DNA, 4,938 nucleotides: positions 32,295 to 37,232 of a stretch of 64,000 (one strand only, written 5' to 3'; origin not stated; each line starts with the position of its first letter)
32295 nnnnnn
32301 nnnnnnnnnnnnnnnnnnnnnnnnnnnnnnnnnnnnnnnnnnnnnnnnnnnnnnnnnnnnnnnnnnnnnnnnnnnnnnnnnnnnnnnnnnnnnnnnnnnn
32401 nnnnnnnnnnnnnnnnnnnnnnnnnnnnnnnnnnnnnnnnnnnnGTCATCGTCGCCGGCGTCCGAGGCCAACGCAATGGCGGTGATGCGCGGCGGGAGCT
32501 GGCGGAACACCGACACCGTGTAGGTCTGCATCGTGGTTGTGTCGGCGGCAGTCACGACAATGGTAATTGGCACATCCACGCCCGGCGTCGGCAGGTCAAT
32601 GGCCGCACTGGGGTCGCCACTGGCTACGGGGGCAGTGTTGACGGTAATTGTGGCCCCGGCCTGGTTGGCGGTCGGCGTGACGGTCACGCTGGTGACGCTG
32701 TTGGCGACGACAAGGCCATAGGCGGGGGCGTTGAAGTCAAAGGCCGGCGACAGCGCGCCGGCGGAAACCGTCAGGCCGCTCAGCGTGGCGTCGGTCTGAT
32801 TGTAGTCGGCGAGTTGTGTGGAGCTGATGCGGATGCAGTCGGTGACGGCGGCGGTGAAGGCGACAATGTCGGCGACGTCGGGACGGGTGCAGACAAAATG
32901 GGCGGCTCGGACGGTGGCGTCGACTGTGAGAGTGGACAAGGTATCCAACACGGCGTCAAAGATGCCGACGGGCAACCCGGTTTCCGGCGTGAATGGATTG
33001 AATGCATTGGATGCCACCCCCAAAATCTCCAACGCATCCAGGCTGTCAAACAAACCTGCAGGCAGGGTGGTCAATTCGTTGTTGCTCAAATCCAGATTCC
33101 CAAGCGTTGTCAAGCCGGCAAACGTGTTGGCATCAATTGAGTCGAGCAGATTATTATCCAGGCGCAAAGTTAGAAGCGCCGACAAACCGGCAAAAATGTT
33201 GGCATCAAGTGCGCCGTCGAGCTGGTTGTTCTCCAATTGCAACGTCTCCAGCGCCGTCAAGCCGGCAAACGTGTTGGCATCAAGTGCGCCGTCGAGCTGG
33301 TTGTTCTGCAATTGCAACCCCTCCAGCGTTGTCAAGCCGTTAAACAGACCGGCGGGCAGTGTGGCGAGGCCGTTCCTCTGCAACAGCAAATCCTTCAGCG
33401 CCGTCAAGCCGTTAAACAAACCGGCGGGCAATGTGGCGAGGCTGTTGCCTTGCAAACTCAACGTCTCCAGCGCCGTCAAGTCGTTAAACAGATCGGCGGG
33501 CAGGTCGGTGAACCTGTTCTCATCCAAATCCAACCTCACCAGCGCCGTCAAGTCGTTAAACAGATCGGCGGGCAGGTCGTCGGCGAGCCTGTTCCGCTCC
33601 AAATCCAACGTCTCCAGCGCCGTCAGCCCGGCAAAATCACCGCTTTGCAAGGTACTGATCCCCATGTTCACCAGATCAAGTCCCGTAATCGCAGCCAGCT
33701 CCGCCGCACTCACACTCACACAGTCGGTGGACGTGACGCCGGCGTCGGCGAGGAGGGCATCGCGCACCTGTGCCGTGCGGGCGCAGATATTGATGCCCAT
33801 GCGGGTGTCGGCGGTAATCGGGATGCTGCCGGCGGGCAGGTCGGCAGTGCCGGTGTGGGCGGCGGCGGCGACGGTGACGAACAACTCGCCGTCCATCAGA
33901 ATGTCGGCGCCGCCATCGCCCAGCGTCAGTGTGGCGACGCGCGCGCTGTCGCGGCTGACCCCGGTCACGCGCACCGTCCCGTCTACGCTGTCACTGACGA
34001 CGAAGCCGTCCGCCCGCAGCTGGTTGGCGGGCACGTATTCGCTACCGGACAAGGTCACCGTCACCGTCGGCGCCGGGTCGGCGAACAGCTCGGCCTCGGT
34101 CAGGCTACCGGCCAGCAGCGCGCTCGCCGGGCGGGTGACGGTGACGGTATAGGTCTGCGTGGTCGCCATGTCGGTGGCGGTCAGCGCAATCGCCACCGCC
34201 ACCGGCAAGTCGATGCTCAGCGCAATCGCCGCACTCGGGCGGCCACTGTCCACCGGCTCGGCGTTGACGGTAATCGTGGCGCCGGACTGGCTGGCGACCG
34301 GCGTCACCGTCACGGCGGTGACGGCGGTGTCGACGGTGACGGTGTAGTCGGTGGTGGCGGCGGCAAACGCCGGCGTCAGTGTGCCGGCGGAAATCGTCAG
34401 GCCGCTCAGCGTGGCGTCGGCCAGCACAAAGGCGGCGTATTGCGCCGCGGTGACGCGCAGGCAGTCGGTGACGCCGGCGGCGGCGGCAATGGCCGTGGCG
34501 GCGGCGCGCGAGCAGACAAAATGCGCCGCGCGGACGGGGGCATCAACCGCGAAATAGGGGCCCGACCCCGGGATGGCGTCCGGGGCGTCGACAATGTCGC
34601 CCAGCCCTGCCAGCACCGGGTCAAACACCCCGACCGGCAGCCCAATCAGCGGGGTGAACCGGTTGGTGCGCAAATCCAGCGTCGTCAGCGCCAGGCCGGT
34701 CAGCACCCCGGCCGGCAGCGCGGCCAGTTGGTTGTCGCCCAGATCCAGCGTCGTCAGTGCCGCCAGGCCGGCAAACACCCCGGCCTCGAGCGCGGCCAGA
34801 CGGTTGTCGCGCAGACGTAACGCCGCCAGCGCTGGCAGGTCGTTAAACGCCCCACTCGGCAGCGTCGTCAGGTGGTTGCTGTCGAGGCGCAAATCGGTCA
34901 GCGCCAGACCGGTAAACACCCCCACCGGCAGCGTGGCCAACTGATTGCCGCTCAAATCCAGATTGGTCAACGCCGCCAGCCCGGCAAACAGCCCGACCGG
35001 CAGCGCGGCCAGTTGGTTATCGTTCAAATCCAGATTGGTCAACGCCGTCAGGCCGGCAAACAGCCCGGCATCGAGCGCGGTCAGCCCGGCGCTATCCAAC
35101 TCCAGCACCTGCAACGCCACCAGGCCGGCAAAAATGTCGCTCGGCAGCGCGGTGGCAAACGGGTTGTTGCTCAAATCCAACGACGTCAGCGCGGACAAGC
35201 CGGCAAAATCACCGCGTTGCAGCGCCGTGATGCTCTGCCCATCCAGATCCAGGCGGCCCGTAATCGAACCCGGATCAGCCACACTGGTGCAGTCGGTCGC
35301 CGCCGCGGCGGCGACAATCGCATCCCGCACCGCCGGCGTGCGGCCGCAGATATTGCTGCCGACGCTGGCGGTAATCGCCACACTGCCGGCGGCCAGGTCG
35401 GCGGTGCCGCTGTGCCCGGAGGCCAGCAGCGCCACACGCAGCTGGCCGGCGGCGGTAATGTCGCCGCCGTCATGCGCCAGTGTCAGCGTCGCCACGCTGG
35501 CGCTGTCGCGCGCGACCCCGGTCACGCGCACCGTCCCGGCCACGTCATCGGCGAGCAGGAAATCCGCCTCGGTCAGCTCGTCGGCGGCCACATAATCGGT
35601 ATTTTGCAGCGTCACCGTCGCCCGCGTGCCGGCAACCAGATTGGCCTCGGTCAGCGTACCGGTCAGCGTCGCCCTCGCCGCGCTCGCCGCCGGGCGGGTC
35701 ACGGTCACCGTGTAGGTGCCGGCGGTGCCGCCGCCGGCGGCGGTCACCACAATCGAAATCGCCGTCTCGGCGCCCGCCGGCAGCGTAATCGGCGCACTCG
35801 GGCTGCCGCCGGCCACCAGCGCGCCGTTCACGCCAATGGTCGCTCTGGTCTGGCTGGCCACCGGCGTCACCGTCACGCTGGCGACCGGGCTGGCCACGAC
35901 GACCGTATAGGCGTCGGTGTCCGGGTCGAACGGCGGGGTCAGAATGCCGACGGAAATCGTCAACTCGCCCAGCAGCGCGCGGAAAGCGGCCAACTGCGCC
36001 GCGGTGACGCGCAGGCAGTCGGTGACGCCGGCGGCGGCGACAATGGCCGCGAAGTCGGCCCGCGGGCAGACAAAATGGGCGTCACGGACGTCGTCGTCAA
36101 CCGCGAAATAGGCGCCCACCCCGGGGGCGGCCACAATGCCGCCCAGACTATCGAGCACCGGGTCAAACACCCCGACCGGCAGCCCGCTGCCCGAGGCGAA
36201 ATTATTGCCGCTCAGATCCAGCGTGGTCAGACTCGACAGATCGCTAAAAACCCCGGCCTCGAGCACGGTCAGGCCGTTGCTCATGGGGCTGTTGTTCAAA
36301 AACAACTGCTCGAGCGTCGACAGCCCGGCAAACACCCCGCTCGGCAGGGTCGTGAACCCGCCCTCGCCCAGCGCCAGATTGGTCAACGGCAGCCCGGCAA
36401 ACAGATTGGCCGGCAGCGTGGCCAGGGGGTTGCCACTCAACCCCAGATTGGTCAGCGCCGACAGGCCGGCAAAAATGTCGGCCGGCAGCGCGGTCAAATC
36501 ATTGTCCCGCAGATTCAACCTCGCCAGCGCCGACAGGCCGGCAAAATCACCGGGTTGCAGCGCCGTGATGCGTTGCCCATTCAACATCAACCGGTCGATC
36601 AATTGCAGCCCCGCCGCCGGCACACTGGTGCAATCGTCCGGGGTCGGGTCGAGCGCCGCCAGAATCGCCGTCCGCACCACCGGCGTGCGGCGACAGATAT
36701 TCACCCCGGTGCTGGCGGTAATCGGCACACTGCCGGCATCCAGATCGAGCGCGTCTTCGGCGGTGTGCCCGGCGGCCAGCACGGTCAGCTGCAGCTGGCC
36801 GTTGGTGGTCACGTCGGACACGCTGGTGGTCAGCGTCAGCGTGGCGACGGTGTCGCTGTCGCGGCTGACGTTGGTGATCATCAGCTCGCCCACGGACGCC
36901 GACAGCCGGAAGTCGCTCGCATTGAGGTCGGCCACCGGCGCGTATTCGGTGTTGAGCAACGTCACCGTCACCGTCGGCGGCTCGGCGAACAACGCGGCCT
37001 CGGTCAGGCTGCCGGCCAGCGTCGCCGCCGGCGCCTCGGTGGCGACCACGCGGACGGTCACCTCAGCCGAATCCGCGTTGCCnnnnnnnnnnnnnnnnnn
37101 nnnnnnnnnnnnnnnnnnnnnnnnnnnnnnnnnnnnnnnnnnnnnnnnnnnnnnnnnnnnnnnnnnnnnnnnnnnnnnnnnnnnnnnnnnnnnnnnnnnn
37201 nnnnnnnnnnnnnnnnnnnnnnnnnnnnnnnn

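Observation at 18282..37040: Five eukaryote-style, cysteine-capped LRR modules; they hold nearly all cysteines of the protein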

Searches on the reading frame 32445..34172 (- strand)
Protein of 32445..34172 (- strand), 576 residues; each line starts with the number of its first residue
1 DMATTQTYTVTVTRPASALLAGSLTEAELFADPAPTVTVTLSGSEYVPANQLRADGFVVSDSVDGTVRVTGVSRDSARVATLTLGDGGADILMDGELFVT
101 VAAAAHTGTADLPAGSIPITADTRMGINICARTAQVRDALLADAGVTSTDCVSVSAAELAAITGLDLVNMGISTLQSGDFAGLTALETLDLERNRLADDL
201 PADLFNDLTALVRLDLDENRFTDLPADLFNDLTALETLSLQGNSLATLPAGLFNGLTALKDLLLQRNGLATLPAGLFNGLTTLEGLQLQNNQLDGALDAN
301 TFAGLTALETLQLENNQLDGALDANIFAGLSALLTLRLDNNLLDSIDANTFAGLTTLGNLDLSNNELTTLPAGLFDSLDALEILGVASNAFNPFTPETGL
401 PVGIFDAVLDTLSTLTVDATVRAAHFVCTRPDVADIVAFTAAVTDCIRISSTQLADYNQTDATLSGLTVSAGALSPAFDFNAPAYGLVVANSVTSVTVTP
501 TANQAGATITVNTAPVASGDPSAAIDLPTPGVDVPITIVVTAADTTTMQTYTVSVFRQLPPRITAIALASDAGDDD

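Call 5: search_protein_families(library=pfam, proteins=[window:32445-34172:-], max_evalue=0.01)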
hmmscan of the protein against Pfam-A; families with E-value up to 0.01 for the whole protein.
window:32445-34172:- (576 aa): 8 families
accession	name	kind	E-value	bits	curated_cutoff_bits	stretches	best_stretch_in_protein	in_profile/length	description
PF13855.12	LRR_8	-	1.4e-39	134.1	27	5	211-269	3-61/61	Leucine rich repeat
PF12799.13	LRR_4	-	2.9e-19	69.1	27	3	210-248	2-42/44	Leucine Rich repeats (2 copies)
PF12733.13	Cadherin-like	-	4.3e-17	62.8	24.2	1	467-557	4-88/89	Cadherin-like beta sandwich domain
PF23598.1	LRR_14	-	1.1e-09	38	40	1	184-336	22-169/353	Leucine-rich repeat region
PF00560.39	LRR_1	-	1.1e-09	37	20.6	0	359-376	4-21/23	Leucine Rich Repeat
PF13306.12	LRR_5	-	1.5e-09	38.2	27.7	2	299-382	27-104/127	BspA type Leucine rich repeat region (6 copies)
PF23211.1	LRR_LRWD1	-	1.6e-06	28.4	28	0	342-395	29-80/190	Leucine-rich repeat and WD repeat-containing protein 1, LRR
PF23952.1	LRR_EndoS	-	3e-05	24.7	27.9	0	153-194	75-116/116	Endo-beta-N-acetylglucosaminidase EndoS LRR domain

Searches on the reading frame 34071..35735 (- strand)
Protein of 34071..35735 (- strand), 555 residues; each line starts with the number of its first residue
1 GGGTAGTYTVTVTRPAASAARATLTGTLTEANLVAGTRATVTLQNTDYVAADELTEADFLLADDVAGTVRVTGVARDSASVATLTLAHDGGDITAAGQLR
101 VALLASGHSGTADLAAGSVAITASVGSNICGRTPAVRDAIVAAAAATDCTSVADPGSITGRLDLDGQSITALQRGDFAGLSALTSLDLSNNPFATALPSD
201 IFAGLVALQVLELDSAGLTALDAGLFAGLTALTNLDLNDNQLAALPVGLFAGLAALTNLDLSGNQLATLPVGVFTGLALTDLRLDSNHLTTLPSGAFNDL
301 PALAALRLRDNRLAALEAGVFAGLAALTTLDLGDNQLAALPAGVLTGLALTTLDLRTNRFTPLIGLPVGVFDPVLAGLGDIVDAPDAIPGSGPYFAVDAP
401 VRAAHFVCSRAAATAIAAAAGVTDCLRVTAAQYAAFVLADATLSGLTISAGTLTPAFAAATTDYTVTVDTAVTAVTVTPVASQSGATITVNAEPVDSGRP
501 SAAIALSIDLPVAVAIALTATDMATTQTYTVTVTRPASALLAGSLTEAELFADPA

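Call 5: search_protein_families(library=pfam, proteins=[window:34071-35735:-], max_evalue=0.01)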
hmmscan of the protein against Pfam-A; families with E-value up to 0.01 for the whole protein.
window:34071-35735:- (555 aa): 7 families
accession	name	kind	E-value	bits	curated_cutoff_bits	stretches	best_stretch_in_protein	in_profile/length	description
PF13855.12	LRR_8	-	5.4e-53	177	27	5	279-337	3-61/61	Leucine rich repeat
PF12799.13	LRR_4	-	4.1e-17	62.3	27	2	231-269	2-39/44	Leucine Rich repeats (2 copies)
PF12733.13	Cadherin-like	-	3.4e-16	59.9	24.2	1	447-536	5-89/89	Cadherin-like beta sandwich domain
PF00560.39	LRR_1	-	2.1e-14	51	20.6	0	183-201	2-20/23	Leucine Rich Repeat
PF13306.12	LRR_5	-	1.1e-07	32.2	27.7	1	168-262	21-109/127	BspA type Leucine rich repeat region (6 copies)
PF23598.1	LRR_14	-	2.1e-05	23.9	40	1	207-311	23-124/353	Leucine-rich repeat region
PF23952.1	LRR_EndoS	-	3.9e-05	24.3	27.9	0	227-264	79-116/116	Endo-beta-N-acetylglucosaminidase EndoS LRR domain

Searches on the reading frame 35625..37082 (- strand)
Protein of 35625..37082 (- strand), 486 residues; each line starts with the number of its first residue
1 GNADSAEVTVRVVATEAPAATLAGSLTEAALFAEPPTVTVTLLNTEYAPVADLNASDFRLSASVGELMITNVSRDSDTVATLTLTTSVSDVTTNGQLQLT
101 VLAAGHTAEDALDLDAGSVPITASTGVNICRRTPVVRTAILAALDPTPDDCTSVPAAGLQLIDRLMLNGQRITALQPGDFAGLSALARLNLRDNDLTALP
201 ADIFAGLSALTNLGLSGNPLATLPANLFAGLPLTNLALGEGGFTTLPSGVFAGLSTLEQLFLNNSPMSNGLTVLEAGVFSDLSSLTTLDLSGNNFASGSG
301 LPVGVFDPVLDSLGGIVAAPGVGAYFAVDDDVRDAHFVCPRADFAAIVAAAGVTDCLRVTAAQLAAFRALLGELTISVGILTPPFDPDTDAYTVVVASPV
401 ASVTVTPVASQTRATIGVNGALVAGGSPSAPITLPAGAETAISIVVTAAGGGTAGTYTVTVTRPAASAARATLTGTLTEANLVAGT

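Call 5: search_protein_families(library=pfam, proteins=[window:35625-37082:-], max_evalue=0.01)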
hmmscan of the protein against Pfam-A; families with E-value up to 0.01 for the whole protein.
window:35625-37082:- (486 aa): 6 families
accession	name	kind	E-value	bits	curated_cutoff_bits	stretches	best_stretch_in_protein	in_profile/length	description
PF13855.12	LRR_8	-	1.7e-24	85.7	27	2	164-220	5-61/61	Leucine rich repeat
PF12733.13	Cadherin-like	-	8.8e-20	71.4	24.2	1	374-464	4-89/89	Cadherin-like beta sandwich domain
PF12799.13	LRR_4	-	5.1e-08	33.4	27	2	256-295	2-35/44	Leucine Rich repeats (2 copies)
PF00560.39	LRR_1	-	4.9e-06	26.1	20.6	0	284-299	1-15/23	Leucine Rich Repeat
PF13306.12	LRR_5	-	1.8e-05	25.1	27.7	1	180-293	8-111/127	BspA type Leucine rich repeat region (6 copies)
PF23598.1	LRR_14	-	0.0098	15.1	40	0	182-288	45-144/353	Leucine-rich repeat region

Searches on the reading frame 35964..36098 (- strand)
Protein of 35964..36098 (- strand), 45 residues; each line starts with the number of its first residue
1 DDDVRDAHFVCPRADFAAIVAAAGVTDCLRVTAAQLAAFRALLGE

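Call 41: search_solved_structures(query=A4, max_evalue=10, show_alignments=2)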
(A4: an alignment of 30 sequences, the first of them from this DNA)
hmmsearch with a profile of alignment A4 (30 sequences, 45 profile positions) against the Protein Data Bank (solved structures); distinct sequences matched with E-value up to 10: 0.

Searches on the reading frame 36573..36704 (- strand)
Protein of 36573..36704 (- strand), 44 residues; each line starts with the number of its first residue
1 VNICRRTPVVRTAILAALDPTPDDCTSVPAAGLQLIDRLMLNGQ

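Call 40: search_solved_structures(query=A3, max_evalue=10, show_alignments=3)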
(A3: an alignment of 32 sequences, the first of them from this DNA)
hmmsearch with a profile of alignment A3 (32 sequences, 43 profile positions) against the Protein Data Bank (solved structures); distinct sequences matched with E-value up to 10: 3.
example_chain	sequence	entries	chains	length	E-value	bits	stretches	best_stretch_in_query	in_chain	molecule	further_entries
1h6u_A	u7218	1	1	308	0.026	17.7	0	19-39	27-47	INTERNALIN H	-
4fho_A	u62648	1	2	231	0.22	14.8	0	30-42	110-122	Internalin C2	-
3goz_A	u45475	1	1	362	0.68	13.2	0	30-42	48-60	Leucine-rich repeat-containing protein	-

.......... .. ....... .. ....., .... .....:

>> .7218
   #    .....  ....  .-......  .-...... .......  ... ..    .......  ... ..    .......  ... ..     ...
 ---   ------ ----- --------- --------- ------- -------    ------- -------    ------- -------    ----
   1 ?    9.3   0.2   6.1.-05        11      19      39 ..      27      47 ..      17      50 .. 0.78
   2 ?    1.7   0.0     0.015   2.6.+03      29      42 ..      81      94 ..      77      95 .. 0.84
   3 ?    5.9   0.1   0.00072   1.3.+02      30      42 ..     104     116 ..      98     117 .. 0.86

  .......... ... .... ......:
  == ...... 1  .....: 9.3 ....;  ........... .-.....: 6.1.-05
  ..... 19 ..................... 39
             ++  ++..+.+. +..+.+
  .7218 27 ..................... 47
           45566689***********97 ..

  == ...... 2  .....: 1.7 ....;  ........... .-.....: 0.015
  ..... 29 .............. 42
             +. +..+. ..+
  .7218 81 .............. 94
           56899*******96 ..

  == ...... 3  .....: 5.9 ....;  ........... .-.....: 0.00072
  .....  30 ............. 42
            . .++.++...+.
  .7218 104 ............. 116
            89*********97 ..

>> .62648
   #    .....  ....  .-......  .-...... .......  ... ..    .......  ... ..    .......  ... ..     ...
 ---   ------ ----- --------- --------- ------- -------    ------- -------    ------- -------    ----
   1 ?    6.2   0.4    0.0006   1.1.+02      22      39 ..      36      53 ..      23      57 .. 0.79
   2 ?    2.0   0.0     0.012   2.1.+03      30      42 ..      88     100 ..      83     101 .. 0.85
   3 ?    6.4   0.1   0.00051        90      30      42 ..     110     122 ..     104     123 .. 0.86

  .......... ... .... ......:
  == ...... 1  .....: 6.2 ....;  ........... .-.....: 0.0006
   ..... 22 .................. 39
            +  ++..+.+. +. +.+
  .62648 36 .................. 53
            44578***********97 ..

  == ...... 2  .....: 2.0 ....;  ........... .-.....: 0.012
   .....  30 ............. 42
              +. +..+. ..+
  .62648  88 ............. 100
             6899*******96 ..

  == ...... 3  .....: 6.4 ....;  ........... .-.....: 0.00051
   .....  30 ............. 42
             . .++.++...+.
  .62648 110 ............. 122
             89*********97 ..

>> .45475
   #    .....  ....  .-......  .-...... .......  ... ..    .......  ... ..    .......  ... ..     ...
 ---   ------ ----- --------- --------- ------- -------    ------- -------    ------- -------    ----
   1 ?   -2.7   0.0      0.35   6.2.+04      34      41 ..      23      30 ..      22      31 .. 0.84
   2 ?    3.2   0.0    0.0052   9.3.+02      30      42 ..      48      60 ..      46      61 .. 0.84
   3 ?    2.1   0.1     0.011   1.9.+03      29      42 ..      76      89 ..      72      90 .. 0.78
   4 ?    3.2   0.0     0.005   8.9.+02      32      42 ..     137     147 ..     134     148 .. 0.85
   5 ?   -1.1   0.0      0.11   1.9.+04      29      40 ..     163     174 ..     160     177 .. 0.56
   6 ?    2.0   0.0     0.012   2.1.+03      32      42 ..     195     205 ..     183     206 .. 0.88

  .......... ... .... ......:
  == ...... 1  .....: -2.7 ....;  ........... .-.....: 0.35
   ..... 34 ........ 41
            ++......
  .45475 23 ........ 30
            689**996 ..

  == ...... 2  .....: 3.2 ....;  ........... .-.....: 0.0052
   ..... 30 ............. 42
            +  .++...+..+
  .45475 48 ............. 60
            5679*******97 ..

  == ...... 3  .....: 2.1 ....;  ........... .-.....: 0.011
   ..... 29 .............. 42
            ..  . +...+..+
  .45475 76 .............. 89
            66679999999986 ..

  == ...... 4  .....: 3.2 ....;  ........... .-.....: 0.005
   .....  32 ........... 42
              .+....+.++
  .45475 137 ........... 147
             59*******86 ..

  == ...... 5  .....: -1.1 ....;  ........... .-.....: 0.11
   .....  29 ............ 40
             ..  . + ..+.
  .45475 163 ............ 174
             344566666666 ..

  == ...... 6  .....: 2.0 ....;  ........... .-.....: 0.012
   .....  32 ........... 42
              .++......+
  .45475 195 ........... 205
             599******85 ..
